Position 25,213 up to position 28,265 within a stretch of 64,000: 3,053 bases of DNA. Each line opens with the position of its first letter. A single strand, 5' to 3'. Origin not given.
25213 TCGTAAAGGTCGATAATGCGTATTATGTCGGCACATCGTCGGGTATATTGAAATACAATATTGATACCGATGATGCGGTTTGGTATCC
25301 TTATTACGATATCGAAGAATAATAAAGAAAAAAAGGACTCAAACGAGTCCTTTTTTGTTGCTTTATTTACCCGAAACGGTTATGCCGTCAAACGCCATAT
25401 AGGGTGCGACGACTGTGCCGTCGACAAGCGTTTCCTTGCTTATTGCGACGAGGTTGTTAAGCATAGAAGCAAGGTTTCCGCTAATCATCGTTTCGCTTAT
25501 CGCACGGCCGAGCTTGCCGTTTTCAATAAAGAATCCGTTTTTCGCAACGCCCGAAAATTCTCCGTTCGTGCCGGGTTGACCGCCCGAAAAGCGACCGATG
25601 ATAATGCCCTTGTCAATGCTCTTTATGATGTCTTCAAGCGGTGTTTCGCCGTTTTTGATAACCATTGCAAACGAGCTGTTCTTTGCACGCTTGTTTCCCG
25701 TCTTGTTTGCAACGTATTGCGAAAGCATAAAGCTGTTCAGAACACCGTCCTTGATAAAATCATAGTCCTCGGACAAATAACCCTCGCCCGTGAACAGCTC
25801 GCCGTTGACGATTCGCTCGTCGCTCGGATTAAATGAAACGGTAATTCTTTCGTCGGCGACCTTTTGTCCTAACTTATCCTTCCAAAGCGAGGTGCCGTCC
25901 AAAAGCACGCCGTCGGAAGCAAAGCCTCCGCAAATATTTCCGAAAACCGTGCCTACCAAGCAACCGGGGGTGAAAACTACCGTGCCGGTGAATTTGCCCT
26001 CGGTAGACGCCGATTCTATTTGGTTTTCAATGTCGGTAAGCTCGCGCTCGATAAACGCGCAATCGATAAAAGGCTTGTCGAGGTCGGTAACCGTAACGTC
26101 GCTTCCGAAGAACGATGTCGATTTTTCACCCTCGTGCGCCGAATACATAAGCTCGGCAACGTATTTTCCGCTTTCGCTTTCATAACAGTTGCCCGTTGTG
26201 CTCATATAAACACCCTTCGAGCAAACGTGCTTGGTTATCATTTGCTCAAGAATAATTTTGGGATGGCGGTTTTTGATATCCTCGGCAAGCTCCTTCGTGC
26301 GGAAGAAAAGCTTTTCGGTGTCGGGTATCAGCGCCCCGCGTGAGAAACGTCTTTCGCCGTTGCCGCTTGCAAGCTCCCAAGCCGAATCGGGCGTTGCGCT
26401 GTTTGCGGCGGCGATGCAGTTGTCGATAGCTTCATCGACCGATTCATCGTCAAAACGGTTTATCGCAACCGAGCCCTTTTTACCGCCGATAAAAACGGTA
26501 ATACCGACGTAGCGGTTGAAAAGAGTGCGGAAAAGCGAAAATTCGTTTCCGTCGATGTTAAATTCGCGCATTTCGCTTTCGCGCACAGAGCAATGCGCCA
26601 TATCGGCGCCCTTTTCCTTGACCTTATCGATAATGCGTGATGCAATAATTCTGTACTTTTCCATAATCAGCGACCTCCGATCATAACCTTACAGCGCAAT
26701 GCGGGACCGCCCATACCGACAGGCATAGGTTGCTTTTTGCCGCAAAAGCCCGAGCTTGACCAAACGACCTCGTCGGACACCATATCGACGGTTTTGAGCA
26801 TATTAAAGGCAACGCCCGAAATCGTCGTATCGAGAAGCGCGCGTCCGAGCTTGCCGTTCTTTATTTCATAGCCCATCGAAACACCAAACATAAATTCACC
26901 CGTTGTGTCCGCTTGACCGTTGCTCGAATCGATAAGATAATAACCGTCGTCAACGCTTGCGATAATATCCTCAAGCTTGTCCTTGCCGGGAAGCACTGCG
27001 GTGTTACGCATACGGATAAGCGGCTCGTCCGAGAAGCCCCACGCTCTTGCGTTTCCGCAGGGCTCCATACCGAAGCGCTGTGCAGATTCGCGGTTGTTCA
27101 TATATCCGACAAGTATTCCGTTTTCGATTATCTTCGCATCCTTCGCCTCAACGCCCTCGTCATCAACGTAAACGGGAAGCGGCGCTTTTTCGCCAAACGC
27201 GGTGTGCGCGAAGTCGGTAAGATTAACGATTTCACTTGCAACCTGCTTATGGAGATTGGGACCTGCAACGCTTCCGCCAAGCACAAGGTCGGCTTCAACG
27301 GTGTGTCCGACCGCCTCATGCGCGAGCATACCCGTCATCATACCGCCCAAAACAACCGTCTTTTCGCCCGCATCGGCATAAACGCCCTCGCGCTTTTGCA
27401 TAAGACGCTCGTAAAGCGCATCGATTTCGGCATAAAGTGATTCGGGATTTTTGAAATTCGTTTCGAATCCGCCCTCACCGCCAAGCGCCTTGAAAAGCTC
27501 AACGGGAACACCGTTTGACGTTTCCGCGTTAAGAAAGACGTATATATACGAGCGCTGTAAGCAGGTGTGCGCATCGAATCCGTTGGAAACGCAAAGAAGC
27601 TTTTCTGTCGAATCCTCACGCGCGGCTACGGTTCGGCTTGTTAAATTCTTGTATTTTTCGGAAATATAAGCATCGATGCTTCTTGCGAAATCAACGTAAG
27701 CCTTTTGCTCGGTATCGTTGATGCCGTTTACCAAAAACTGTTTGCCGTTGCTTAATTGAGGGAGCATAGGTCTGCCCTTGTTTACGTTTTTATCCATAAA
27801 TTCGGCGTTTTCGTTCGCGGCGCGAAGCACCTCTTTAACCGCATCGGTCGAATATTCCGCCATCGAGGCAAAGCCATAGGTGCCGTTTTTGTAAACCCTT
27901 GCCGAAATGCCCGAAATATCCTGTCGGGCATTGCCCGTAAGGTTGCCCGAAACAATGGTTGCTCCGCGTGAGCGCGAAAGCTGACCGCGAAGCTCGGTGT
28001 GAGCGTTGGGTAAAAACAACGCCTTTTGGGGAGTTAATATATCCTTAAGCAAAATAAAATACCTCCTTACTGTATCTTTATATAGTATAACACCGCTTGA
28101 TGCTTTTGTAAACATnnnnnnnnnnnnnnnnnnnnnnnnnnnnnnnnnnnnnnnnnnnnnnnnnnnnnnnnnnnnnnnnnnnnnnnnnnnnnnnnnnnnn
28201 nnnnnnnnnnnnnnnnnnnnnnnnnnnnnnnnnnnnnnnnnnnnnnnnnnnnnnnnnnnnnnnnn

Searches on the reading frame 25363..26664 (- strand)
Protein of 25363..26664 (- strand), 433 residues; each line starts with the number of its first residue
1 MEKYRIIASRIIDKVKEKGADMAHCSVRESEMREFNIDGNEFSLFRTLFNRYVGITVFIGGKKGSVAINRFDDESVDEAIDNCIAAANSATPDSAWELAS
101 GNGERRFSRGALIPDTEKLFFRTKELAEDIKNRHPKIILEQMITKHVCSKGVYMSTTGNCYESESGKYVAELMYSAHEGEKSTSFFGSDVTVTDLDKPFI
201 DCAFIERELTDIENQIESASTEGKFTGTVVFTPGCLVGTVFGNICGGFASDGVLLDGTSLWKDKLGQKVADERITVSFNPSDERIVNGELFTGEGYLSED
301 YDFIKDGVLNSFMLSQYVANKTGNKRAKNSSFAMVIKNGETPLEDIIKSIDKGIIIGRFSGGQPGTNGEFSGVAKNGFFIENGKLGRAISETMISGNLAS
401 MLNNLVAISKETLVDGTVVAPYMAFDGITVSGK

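Call 9: search_protein_families(library=pfam, proteins=[window:25363-26664:-])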
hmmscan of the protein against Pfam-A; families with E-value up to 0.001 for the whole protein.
window:25363-26664:- (433 aa): 2 families
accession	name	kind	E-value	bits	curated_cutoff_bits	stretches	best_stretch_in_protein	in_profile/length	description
PF19289.4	PmbA_TldD_3rd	-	1.8e-50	171.6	22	1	228-432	5-220/220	PmbA/TldA metallopeptidase C-terminal domain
PF01523.21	PmbA_TldD_1st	-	3.3e-07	30.8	20.9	1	27-87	5-65/65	PmbA/TldA metallopeptidase domain 1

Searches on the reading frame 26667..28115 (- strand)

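Call 9: search_protein_families(library=pfam, proteins=[window:26667-28115:-])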
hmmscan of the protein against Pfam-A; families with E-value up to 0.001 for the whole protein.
window:26667-28115:- (482 aa): 3 families
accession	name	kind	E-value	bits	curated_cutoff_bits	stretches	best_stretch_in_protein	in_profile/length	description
PF19289.4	PmbA_TldD_3rd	-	4e-49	167.2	22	1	250-476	2-214/220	PmbA/TldA metallopeptidase C-terminal domain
PF01523.21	PmbA_TldD_1st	-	4.5e-07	30.4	20.9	1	41-104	2-65/65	PmbA/TldA metallopeptidase domain 1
PF19290.4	PmbA_TldD_2nd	-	0.00026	21.9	20.9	1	136-252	7-104/109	PmbA/TldA metallopeptidase central domain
